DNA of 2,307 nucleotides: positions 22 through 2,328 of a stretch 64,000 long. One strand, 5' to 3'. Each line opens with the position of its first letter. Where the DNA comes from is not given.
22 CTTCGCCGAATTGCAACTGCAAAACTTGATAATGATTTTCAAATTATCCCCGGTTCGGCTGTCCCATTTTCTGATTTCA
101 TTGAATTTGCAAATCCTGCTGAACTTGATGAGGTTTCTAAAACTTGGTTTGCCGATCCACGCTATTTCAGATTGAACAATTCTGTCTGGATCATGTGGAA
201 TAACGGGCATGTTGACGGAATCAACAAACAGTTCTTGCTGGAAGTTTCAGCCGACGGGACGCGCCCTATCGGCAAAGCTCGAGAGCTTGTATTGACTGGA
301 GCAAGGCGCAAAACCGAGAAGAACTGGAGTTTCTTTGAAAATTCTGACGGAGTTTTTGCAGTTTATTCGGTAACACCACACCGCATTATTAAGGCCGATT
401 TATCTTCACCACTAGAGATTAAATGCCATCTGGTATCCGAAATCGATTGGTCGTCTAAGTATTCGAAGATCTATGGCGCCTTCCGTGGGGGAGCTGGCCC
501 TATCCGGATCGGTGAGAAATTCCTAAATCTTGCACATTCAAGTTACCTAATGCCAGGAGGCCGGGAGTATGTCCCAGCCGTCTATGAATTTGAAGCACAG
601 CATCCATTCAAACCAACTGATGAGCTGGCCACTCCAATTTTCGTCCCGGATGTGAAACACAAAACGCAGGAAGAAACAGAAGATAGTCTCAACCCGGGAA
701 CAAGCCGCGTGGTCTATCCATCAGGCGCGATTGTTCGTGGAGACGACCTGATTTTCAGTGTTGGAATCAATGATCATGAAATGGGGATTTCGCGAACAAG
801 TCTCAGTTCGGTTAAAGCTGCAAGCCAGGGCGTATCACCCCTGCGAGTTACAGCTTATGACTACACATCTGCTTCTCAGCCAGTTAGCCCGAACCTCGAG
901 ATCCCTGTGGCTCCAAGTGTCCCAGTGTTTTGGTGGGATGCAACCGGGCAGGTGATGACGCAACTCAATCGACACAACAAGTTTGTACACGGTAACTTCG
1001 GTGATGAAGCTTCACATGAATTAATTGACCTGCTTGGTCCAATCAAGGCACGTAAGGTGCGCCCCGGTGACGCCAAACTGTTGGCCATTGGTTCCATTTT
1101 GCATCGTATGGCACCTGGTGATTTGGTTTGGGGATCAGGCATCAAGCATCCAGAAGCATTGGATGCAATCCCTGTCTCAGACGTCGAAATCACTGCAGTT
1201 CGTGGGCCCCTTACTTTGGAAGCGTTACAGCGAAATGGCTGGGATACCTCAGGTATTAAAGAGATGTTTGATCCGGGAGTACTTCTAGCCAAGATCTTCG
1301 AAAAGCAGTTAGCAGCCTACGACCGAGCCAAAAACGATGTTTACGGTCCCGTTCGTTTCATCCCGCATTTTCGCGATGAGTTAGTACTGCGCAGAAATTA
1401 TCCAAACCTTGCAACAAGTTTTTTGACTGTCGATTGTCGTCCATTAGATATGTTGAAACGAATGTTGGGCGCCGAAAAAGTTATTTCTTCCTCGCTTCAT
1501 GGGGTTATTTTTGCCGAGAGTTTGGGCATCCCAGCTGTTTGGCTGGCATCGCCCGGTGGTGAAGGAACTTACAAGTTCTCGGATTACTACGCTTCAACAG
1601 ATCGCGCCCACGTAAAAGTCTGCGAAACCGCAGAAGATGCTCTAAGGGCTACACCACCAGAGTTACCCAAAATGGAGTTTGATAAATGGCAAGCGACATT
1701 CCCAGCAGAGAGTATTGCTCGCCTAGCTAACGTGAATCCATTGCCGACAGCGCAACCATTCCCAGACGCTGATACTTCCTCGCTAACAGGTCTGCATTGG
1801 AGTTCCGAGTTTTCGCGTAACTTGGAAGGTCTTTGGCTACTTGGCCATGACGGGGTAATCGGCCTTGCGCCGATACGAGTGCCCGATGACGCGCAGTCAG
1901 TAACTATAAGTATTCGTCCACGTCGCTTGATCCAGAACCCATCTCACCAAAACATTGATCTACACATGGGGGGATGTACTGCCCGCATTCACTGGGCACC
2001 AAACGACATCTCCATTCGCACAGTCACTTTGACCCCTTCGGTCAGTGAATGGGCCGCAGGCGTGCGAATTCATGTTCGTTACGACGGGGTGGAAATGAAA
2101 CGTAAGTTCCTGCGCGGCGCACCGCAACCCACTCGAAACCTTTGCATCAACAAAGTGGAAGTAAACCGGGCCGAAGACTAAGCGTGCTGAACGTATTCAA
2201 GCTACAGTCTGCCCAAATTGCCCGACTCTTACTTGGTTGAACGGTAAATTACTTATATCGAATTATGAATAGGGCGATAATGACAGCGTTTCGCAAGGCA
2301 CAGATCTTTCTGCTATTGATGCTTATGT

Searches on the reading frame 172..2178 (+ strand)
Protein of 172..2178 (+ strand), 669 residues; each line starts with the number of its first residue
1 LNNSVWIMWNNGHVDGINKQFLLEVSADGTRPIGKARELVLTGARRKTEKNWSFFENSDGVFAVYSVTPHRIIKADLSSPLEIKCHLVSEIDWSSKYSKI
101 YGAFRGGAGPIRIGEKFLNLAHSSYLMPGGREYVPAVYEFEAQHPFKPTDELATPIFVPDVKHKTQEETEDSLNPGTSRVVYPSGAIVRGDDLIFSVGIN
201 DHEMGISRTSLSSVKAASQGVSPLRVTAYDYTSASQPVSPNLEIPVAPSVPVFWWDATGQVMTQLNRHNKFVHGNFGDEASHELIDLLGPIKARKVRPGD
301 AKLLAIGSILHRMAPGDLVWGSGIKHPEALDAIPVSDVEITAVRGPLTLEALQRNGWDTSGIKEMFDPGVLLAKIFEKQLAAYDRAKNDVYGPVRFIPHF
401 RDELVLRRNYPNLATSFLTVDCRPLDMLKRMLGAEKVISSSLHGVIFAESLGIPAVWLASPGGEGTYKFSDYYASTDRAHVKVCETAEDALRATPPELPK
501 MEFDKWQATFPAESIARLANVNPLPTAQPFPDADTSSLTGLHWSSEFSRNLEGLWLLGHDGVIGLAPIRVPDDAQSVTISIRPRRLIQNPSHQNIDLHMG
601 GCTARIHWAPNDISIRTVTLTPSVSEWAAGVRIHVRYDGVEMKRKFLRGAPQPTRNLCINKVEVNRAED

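Call 36: search_protein_families(library=pfam, proteins=[window:172-2178:+], max_evalue=0.001)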
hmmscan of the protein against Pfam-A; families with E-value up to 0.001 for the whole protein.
window:172-2178:+ (669 aa): 1 family
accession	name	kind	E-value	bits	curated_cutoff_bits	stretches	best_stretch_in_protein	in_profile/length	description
PF04230.19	PS_pyruv_trans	-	2e-10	41.5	25.3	1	339-459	124-277/280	Polysaccharide pyruvyl transferase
